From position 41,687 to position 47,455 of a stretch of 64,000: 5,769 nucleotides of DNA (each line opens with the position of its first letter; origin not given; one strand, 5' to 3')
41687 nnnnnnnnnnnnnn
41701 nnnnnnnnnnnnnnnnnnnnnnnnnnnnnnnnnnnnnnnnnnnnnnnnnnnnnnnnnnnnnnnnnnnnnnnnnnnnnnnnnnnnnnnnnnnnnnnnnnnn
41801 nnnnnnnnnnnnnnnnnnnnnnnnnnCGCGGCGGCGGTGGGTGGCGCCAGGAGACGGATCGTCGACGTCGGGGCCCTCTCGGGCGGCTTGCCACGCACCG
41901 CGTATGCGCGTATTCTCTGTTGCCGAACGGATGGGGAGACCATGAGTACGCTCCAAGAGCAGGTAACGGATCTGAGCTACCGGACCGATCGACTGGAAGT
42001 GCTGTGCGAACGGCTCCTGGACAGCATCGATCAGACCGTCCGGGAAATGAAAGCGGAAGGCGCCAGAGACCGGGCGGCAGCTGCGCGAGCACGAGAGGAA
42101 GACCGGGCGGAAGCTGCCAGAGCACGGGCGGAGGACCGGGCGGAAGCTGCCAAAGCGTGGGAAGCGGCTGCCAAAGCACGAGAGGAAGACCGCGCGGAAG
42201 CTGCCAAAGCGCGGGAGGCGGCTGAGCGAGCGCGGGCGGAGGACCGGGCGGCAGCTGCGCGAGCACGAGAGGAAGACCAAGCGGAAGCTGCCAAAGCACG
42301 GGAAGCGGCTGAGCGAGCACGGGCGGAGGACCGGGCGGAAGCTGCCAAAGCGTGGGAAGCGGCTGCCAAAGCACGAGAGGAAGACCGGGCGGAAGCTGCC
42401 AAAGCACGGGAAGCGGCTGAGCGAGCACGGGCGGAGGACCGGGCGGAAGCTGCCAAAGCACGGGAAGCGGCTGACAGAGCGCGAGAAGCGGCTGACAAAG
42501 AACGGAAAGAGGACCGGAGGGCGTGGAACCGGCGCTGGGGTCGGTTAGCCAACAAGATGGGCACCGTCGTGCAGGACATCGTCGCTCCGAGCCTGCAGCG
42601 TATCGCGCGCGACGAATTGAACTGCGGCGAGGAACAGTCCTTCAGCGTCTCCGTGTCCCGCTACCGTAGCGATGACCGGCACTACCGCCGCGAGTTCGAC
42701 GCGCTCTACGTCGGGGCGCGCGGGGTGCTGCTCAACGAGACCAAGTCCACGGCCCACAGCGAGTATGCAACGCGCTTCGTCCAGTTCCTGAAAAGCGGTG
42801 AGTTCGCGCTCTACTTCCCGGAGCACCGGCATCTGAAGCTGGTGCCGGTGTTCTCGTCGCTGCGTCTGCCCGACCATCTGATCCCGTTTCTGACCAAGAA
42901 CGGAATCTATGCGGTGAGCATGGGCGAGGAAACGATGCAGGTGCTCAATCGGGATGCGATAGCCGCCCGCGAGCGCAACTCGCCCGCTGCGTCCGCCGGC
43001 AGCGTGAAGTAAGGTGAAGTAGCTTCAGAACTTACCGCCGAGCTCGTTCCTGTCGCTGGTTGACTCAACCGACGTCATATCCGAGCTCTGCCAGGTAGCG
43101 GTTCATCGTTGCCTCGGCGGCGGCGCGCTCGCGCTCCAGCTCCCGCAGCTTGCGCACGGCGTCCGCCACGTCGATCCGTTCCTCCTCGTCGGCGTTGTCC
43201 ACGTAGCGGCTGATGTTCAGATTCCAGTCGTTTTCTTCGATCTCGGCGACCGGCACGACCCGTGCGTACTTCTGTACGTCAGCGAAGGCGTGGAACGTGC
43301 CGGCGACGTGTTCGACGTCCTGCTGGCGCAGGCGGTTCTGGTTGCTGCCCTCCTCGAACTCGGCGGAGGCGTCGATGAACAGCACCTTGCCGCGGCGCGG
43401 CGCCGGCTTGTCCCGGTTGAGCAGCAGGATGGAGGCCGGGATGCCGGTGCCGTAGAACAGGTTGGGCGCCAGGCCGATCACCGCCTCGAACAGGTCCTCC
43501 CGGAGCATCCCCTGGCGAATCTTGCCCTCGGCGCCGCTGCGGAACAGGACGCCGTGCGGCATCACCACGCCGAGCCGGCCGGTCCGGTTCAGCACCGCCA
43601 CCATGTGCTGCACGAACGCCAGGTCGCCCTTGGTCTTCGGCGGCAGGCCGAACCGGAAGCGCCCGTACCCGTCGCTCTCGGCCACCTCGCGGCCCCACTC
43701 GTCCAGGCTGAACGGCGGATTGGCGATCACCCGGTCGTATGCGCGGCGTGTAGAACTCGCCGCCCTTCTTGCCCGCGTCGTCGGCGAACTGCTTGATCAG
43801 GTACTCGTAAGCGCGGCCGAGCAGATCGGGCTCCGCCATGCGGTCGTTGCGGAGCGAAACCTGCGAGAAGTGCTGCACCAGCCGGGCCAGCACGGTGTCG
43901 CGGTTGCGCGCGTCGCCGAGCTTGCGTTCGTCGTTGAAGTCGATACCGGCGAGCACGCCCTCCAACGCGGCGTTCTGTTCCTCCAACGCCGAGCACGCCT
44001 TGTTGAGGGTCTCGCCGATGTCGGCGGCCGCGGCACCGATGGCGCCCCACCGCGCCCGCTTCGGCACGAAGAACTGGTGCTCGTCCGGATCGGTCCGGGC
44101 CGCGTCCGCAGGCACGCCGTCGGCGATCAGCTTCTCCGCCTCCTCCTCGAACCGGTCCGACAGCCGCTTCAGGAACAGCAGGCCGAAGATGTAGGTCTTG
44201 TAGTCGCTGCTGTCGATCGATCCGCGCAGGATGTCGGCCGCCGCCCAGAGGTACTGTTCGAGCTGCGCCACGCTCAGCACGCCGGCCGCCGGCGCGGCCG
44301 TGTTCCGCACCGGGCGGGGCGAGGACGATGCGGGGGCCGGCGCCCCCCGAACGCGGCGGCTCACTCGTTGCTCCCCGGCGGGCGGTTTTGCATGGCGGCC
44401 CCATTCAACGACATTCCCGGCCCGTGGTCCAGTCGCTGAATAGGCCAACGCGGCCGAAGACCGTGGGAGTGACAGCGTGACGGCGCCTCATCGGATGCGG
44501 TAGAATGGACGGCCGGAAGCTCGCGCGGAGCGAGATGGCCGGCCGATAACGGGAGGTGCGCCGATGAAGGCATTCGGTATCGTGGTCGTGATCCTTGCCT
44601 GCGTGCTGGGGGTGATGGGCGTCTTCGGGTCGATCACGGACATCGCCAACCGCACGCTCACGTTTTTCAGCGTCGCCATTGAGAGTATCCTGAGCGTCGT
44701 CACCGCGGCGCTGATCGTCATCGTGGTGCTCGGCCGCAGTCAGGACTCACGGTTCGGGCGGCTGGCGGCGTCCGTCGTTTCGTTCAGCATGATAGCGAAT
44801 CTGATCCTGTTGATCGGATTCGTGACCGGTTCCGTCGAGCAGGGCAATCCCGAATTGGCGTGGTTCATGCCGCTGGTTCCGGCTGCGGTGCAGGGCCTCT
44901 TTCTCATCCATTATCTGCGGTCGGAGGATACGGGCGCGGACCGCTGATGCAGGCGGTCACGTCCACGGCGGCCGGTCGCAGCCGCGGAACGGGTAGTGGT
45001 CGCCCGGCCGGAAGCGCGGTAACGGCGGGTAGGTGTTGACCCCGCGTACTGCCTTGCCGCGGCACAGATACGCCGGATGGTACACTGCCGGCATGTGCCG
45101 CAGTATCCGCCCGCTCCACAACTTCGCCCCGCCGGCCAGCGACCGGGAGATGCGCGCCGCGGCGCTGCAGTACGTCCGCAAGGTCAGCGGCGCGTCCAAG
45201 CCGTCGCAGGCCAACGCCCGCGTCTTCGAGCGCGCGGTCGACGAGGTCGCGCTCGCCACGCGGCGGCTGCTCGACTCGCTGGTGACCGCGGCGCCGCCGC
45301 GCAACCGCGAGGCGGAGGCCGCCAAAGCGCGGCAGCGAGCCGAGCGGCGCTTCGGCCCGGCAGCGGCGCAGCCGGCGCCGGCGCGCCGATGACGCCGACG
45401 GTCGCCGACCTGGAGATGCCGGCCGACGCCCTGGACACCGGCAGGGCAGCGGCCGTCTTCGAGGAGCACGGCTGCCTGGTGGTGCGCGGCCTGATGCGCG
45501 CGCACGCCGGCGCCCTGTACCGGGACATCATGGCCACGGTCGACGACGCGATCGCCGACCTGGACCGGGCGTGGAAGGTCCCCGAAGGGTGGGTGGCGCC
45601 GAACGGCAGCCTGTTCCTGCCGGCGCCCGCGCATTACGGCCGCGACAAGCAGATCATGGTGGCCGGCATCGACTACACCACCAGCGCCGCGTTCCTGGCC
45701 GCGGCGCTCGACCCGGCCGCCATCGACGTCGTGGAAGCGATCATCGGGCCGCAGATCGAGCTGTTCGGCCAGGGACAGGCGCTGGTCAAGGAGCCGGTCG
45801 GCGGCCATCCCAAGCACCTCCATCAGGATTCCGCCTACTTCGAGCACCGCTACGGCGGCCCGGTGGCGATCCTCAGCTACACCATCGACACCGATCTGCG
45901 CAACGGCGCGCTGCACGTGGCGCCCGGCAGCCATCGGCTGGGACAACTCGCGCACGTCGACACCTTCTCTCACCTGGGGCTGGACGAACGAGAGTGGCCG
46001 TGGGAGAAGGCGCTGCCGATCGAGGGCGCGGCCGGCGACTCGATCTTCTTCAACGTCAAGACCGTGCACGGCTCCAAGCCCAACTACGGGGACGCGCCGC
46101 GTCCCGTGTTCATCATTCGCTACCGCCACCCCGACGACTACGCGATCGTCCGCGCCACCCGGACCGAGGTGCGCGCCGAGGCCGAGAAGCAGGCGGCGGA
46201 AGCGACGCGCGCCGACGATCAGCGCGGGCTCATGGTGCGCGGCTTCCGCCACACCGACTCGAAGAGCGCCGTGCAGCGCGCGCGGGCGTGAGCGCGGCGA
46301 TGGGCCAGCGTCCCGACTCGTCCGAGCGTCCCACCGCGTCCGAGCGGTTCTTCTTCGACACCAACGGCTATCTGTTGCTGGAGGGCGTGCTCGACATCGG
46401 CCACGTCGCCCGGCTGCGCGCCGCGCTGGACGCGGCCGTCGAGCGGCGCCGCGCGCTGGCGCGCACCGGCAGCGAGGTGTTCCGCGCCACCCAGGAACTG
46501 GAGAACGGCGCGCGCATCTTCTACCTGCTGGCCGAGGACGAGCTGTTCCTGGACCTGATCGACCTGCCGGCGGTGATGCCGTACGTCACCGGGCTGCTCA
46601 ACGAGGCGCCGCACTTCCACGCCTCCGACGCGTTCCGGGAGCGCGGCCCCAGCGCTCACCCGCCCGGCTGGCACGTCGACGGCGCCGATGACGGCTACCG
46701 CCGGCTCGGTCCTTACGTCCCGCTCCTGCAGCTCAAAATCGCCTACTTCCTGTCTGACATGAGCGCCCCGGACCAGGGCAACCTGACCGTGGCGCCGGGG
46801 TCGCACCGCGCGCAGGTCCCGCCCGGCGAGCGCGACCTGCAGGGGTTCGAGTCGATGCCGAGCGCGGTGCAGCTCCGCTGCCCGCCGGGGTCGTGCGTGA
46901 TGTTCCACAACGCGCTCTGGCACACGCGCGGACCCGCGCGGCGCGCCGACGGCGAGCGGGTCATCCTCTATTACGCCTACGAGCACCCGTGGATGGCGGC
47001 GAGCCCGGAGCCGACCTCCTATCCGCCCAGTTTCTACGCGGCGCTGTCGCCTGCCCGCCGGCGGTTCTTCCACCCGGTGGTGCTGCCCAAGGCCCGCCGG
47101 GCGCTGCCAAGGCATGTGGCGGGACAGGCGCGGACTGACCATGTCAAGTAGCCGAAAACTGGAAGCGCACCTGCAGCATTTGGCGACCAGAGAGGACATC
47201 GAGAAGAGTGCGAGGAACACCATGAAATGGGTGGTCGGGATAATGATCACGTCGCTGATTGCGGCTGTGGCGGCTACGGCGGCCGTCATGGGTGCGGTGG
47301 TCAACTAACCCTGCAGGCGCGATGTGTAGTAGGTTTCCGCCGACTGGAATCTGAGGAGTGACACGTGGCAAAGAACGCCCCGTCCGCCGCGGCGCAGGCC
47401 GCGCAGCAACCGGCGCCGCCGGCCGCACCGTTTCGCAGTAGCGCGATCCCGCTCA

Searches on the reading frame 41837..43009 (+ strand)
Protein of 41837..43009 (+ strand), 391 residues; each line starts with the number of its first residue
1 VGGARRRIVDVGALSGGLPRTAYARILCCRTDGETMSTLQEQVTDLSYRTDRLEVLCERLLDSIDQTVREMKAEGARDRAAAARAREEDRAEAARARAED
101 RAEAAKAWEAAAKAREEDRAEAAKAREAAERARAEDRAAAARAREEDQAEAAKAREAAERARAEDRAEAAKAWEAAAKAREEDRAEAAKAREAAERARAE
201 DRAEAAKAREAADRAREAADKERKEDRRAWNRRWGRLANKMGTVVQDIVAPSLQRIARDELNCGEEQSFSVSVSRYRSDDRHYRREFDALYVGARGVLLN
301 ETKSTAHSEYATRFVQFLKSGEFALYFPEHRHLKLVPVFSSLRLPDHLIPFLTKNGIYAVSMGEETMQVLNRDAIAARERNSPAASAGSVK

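Call 19: search_protein_families(library=ncbifam, proteins=[window:41837-43009:+], max_evalue=1)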
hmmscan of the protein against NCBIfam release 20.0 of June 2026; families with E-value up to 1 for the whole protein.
window:41837-43009:+ (391 aa): 7 families
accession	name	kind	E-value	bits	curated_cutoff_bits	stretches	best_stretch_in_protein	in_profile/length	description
TIGR02794.1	tolA_full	equivalog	0.0052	16.1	59.45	1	69-241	75-259/362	cell envelope integrity protein TolA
NF005844.0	PRK07764.1-3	equivalog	0.023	13.4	964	1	53-231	353-521/841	DNA polymerase III subunit gamma and tau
NF005846.3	PRK07764.1-6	equivalog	0.025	13.6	625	1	52-244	374-564/628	DNA polymerase III subunit gamma and tau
NF045780.1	TrlF_fam_ATP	equivalog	0.099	11.3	350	1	41-291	470-735/944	TrlF family AAA-like ATPase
NF047351.1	lipase_YSIRK_Sa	exception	0.11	10.8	650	1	91-221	102-247/704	YSIRK-targeted triacylglycerol lipase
NF046048.1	NlpC_P60_DIP1281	equivalog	0.46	9.2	517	1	78-222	156-303/587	DIP1281 family NlpC/P60 protein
NF004561.0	PRK05901.1-3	equivalog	0.61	9.1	582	1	65-227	35-198/537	RNA polymerase sigma factor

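Call 20: search_protein_families(library=phrogs, proteins=[window:41837-43009:+], max_evalue=0.1)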
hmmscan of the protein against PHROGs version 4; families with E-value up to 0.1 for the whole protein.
window:41837-43009:+ (391 aa): 0 families

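Call 62: search_protein_families(library=pfam, proteins=[window:41837-43009:+], max_evalue=0.001)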
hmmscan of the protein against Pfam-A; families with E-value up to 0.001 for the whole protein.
window:41837-43009:+ (391 aa): 0 families

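Call 68: search_protein_families(library=padloc, proteins=[window:41837-43009:+], max_evalue=0.01)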
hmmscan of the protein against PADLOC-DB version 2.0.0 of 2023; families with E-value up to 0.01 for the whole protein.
window:41837-43009:+ (391 aa): 1 family
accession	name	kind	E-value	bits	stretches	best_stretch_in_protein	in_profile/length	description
PDLC00553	JetC2|JetC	-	0.0096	11.8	0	69-254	347-537/1361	DUF3584 domain; MukB-like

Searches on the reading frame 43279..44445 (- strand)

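Call 62: search_protein_families(library=pfam, proteins=[window:43279-44445:-], max_evalue=0.001)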
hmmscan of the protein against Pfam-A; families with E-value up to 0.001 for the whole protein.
window:43279-44445:- (388 aa): 2 families
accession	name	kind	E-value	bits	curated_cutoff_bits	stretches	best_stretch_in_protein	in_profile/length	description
PF12161.14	HsdM_N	-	2.4e-31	109.6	24.5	1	62-193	1-135/135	HsdM N-terminal domain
PF02384.22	N6_Mtase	-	2e-08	34.4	20.4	1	206-235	3-32/311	N-6 DNA Methylase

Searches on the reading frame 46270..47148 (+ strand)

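Call 62: search_protein_families(library=pfam, proteins=[window:46270-47148:+], max_evalue=0.001)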
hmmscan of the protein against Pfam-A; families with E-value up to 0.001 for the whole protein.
window:46270-47148:+ (293 aa): 1 family
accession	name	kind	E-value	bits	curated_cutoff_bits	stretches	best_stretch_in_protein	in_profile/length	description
PF05721.19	PhyH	-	1.9e-11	45.1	22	1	29-222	1-204/213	Phytanoyl-CoA dioxygenase (PhyH)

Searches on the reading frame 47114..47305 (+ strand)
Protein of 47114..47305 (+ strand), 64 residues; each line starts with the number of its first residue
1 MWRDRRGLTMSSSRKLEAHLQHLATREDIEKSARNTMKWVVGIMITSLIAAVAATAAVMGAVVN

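Call 5: search_protein_families(library=pfam, proteins=[window:47114-47305:+], max_evalue=1)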
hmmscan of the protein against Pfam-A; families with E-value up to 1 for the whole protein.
window:47114-47305:+ (64 aa): 1 family
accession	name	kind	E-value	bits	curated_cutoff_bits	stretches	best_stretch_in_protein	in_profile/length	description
PF10779.14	XhlA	-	0.075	13.7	34.7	1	32-53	43-64/67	Haemolysin XhlA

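Call 19: search_protein_families(library=ncbifam, proteins=[window:47114-47305:+], max_evalue=1)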
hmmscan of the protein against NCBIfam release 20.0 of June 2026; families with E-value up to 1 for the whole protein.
window:47114-47305:+ (64 aa): 0 families

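Call 20: search_protein_families(library=phrogs, proteins=[window:47114-47305:+], max_evalue=0.1)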
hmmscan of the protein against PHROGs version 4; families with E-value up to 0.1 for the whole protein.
window:47114-47305:+ (64 aa): 2 families
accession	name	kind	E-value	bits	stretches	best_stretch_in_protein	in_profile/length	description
phrog_1193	-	other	0.0022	18.9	1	25-53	39-67/76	hemolysin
phrog_6701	-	unknown function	0.0024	18.6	1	14-55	123-166/169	-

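Call 24: find_homologous_proteins(query=window:47141-47305:+, max_evalue=0.01)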
Query window:47141-47305:+ (55 aa): 8 proteins with E <= 0.01 among 8 candidates.
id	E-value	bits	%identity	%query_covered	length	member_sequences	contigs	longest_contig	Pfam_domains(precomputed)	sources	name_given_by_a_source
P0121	1.6e-25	103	100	100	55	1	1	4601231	-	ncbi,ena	-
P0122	1.3e-21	92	100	89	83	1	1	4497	-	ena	-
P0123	9.0e-20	86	88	89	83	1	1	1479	-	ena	-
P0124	2.8e-18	81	86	89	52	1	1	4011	-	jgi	-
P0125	7.2e-18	80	83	87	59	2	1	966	-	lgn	-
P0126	3.3e-15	72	73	87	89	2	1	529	-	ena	-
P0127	6.8e-13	65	68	85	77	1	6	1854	-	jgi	jgi:hypothetical protein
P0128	1.9e-9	54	66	80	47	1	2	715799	-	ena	-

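Call 25: find_encoding_contigs(protein=P0121, flank=3000, max_places=3)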
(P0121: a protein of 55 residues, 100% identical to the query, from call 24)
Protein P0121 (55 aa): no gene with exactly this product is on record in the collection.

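Call 30: search_protein_families(library=pfam, alignment_id=A1, max_evalue=1)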
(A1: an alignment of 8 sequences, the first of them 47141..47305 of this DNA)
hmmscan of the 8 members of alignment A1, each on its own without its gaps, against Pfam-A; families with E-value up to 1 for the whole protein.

A. member 1, window:47141-47305:+ (55 aa): 2 families
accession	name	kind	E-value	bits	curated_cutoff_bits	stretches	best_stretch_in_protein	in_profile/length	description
PF10779.14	XhlA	-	0.051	14.2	34.7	1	23-44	43-64/67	Haemolysin XhlA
PF07798.16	CCDC90-like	-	0.08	13.2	33.5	1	6-45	134-171/175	Coiled-coil domain-containing protein 90-like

B. families by the number of members that match (of 8 scanned): 5 families
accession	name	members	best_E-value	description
PF10779.14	XhlA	8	0.015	Haemolysin XhlA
PF12932.12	Sec16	2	0.048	Vesicle coat trafficking protein Sec16 mid-region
PF07798.16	CCDC90-like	1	0.08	Coiled-coil domain-containing protein 90-like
PF12658.13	Ten1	1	0.084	Telomere capping, CST complex subunit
PF09445.16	Methyltransf_15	1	0.24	RNA cap guanine-N2 methyltransferase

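Call 68: search_protein_families(library=padloc, proteins=[window:47141-47305:+], max_evalue=0.01)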
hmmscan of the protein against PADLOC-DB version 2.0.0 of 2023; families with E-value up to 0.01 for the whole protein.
window:47141-47305:+ (55 aa): 0 families
